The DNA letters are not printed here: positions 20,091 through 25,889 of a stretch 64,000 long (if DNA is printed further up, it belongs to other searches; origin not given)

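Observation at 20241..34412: Non-canonical DISARM class-1-like module: DrmD-like + DrmMI-like + small ORF + fused helicase/DUF1998/Vsr-like nuclease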

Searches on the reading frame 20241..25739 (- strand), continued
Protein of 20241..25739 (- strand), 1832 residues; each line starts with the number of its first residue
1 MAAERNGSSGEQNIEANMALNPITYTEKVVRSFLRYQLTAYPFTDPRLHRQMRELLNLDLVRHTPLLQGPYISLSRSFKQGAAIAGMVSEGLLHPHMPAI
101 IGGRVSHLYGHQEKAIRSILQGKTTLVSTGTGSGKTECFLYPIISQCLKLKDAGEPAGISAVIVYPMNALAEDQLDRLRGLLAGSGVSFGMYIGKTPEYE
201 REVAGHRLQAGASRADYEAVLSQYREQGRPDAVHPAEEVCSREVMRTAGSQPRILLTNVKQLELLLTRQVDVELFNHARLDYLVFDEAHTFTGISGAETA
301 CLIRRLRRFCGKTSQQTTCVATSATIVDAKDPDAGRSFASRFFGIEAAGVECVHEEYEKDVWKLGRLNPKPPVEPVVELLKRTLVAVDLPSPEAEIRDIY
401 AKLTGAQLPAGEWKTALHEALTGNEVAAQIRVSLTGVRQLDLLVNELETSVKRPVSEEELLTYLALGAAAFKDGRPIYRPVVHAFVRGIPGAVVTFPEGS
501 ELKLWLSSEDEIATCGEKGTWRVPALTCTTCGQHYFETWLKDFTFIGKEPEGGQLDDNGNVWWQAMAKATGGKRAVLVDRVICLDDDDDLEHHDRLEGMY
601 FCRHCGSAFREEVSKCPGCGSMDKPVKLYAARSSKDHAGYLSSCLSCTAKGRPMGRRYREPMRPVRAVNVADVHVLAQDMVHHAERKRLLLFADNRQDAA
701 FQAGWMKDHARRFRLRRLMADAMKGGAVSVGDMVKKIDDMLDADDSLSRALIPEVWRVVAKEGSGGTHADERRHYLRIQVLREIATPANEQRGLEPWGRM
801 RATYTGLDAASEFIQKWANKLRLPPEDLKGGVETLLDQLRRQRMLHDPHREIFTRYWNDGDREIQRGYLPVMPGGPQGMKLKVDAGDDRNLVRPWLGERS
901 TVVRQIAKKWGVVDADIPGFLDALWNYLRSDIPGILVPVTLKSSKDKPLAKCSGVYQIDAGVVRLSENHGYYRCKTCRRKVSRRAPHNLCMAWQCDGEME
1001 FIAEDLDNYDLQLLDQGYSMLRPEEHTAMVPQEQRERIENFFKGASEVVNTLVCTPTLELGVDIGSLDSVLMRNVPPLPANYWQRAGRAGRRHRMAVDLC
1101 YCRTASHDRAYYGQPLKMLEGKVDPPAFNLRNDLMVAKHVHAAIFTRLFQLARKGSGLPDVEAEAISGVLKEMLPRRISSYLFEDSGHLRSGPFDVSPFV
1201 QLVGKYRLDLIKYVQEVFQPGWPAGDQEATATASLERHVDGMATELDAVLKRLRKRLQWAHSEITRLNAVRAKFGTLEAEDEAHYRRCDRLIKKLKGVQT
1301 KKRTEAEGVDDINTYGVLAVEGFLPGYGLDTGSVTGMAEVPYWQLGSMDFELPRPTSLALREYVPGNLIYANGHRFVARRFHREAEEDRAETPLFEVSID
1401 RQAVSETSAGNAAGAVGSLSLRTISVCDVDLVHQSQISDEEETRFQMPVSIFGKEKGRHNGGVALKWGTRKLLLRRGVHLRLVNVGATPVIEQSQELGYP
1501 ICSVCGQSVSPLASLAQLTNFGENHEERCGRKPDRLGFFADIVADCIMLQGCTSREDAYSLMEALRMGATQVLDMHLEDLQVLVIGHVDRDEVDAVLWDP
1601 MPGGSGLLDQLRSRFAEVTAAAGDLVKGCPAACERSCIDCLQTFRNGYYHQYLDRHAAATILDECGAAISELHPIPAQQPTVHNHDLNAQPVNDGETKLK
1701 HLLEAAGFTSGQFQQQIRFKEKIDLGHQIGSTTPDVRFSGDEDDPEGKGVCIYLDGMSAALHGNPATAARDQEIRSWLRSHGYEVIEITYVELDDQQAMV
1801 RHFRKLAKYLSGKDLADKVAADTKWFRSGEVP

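Call 40: search_solved_structures(query=window:20241-25688:-, max_evalue=0.001)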
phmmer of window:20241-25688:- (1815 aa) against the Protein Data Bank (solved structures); distinct sequences matched with E-value up to 0.001: 26.
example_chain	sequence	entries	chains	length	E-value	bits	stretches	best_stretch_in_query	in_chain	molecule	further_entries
9tu7_Y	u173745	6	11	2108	2.3e-49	170.9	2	92-333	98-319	DEAD/DEAH box helicase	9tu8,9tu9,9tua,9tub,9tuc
6znp_A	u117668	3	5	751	4.4e-28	100.4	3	1013-1133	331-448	Uncharacterized ATP-dependent helicase YprA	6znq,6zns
9wae_A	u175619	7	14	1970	1.1e-25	92.4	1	1025-1112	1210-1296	Helicase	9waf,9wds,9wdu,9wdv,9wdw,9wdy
9ptu_C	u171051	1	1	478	7.3e-09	36.6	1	90-179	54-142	ATP-dependent RNA helicase DDX18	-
8tbx_A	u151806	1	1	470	1.5e-08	35.6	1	1009-1088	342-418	ATP-dependent RNA helicase DDX1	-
5v9x_A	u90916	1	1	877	1.7e-08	35.5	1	1005-1075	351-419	ATP-dependent DNA helicase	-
8fkp_SW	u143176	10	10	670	1.7e-08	35.4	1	89-179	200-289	ATP-dependent RNA helicase DDX18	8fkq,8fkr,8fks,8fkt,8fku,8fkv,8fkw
7lhl_A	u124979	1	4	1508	5.5e-08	33.7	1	1005-1075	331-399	ATP-dependent DNA helicase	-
8i9p_CE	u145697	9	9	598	7.2e-08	33.3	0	94-179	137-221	RNA helicase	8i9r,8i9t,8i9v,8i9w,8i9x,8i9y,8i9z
8i9z_CW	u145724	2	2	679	5.4e-07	30.4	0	97-158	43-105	ATP-dependent RNA helicase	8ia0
11aa_p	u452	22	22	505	6.8e-07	30.1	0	82-180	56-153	ATP-dependent RNA helicase HAS1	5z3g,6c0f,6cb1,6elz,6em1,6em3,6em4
6l5l_A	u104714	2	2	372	1.1e-06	29.4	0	1011-1086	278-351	Nucleolar RNA helicase 2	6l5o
6l5m_A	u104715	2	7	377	1.1e-06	29.4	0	1011-1086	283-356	Nucleolar RNA helicase 2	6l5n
8esq_D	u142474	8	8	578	2.1e-06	28.5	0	95-179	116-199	ATP-dependent RNA helicase has1 | RNA helicase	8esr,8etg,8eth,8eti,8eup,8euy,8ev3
1hv8_A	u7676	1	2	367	2.4e-06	28.3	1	1013-1082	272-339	PUTATIVE ATP-DEPENDENT RNA HELICASE MJ0669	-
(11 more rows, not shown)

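Call 50: find_related_loci(query=window:20241-25688:-, collection=genome_contigs, flank=10000)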
Query window:20241-25688:- (1815 aa) in genome_contigs; peptide patterns used: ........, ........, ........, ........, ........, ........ (x = any residue, [..] = any of these).
60 stretches matched a pattern; 18 encode a relative of the query (tblastn E <= 1e-3); 17 distinct loci.
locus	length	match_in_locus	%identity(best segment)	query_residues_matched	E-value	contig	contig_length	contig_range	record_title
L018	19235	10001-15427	80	1-1811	0e+0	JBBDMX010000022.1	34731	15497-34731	MAG: Phycisphaeraceae bacterium isolate LejiaB_64_30 Lejia_B_1490_length_34731_cov_18, whole genome shotgun sequence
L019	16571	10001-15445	98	1-1815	0e+0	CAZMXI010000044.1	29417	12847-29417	MAG TPA_asm: uncultured Tepidisphaeraceae bacterium isolate SRP192927_co7_621 genome assembly, contig: NODE_2550_length_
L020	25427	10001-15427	67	1-1809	0e+0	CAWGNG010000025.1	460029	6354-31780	MAG: uncultured Planctomycetaceae bacterium isolate MFD01112.bin.1.69 genome assembly, contig: contig_4554, whole genome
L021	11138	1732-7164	63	1-1811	0e+0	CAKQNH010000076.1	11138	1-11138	MAG: uncultured Pirellulaceae bacterium isolate REFINED_METABAT215_TOP10_CONTIGS_1500_ASSEMBLY_K77_MERGED__Nepal_MoBio_F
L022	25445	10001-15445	63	1-1815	0e+0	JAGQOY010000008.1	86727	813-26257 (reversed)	MAG: Planctomycetales bacterium isolate HKST-UBA26 NODE_8_length_86727_cov_4.438984, whole genome shotgun sequence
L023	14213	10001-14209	72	1-1405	0e+0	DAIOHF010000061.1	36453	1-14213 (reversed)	MAG TPA_asm: Sedimentisphaerales bacterium isolate CTOTU29512 NODE_772_length_36453_cov_7.310402, whole genome shotgun s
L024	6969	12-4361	62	362-1811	0e+0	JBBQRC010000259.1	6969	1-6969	MAG: Pirellulales bacterium isolate Co_metawrap_1642 Cmw_1642_k141_19627920_length_6969_cov_6.0000, whole genome shotgun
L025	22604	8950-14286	51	1-1809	0e+0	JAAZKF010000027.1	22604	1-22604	MAG: Burkholderiales bacterium isolate AS22ysBPME_216 11409_AS22, whole genome shotgun sequence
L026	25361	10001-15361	51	1-1815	0e+0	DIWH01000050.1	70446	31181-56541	MAG TPA_asm: bacterium UBP9_UBA6111 isolate UBA6111 UBA6111_contig_8871, whole genome shotgun sequence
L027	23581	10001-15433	66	1-1811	0e+0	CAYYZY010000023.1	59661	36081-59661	MAG TPA_asm: uncultured Planctomycetaceae bacterium isolate binchicken_co17_8 genome assembly, contig: NODE_1606_length_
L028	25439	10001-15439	63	1-1813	0e+0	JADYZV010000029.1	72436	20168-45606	MAG: Pirellulaceae bacterium isolate SJ586 c_000000272821, whole genome shotgun sequence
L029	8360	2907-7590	67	1-1809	0e+0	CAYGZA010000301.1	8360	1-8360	MAG TPA_asm: uncultured Planctomycetaceae bacterium isolate ERP119294_co1_481 genome assembly, contig: NODE_12208_length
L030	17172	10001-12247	72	1060-1809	0e+0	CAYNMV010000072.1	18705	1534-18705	MAG TPA_asm: uncultured Tepidisphaeraceae bacterium isolate SRP268622_co1_281 genome assembly, contig: NODE_6453_length_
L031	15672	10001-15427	68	1-1809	0e+0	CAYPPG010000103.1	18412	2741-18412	MAG TPA_asm: uncultured bacterium isolate SRP141376_co4_190 genome assembly, contig: NODE_5237_length_18412_cov_8.169200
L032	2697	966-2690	66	1-575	0e+0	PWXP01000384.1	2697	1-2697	MAG: Planctomycetaceae bacterium isolate CSSed11_97R1 CS-Sed11-C105507, whole genome shotgun sequence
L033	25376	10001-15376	50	1-1809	0e+0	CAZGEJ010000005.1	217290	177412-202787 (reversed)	MAG TPA_asm: uncultured Candidatus Binatia bacterium isolate binchicken_co319_203 genome assembly, contig: NODE_70_lengt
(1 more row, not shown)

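Call 62: search_protein_families(library=pfam, proteins=[L020:7025-8200:+, L020:8203-9720:+, L023:8905-9993:+, L027:8190-9725:-, L028:4349-6760:+, L029:2472-2873:+, L031:8516-8959:+, L031:9148-9399:+, L031:9396-9809:+, L033:4384-6324:+], max_evalue=0.001)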
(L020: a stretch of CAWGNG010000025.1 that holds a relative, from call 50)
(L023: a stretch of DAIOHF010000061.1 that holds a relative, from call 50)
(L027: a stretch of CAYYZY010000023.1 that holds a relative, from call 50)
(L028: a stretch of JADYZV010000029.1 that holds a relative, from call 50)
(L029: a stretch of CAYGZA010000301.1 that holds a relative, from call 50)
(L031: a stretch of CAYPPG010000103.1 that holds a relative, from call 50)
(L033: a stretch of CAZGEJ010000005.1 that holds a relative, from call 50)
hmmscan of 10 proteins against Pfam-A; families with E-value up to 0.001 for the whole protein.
L020:7025-8200:+ (391 aa): 1 family
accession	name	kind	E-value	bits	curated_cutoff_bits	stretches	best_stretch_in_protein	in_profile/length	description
PF24922.1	ACBP4_C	-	4.9e-06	27.2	31.2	1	272-343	5-75/105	Acyl-CoA-binding domain-containing protein 4-6, C-terminal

L020:8203-9720:+ (505 aa): 2 families
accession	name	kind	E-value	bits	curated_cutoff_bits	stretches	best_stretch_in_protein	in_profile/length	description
PF00012.26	HSP70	-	4.3e-58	197.4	20.6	1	13-376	2-373/599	Hsp70 protein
PF06723.19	MreB_Mbl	-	2e-06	27.3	27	1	104-373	72-317/327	MreB/Mbl protein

L023:8905-9993:+ (362 aa): 1 family
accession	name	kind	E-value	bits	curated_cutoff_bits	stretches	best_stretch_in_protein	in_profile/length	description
PF13289.12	SIR2_2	-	3.1e-05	24.5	24.5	1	159-300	2-98/141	SIR2-like domain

L027:8190-9725:- (511 aa): 0 families

L028:4349-6760:+ (803 aa): 3 families
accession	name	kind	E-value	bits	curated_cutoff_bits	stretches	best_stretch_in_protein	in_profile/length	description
PF00350.29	Dynamin_N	-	6.8e-11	42.9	27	1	54-308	1-138/168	Dynamin family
PF01926.29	MMR_HSR1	-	4e-07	30.6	21.9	0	54-74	2-22/113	50S ribosome-binding GTPase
PF03193.22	RsgA_GTPase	-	0.00019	21.8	30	0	46-72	102-127/174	RsgA GTPase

L029:2472-2873:+ (133 aa): 0 families

L031:8516-8959:+ (147 aa): 1 family
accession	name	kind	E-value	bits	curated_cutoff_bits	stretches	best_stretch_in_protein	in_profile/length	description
PF13366.12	PDDEXK_3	-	1.6e-38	132.1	22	1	30-141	3-116/117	PD-(D/E)XK nuclease superfamily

L031:9148-9399:+ (83 aa): 1 family
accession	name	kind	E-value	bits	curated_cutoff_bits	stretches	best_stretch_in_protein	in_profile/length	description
PF04014.23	MazE_antitoxin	-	0.00029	21.2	24.7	1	8-50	1-47/48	Antidote-toxin recognition MazE, bacterial antitoxin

L031:9396-9809:+ (137 aa): 1 family
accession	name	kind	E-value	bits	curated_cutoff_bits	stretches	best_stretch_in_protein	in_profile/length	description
PF01850.27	PIN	-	4.1e-18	66.6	23.6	1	7-128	1-119/120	PIN domain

L033:4384-6324:+ (646 aa): 5 families
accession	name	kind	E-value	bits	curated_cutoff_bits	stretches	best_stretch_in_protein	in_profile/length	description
PF13414.12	TPR_11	-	7e-08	32.5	26.8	1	100-141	1-42/42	TPR repeat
PF07719.23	TPR_2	-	1.5e-06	28.3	27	0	59-84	4-29/34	Tetratricopeptide repeat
PF13432.12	TPR_16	-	2.9e-06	28.1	32.7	1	62-126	3-64/65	Tetratricopeptide repeat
PF13181.12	TPR_8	-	0.00055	20.3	25.7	0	93-125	1-33/34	Tetratricopeptide repeat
PF13428.12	TPR_14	-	0.00077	20.4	23.5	0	60-84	5-29/44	Tetratricopeptide repeat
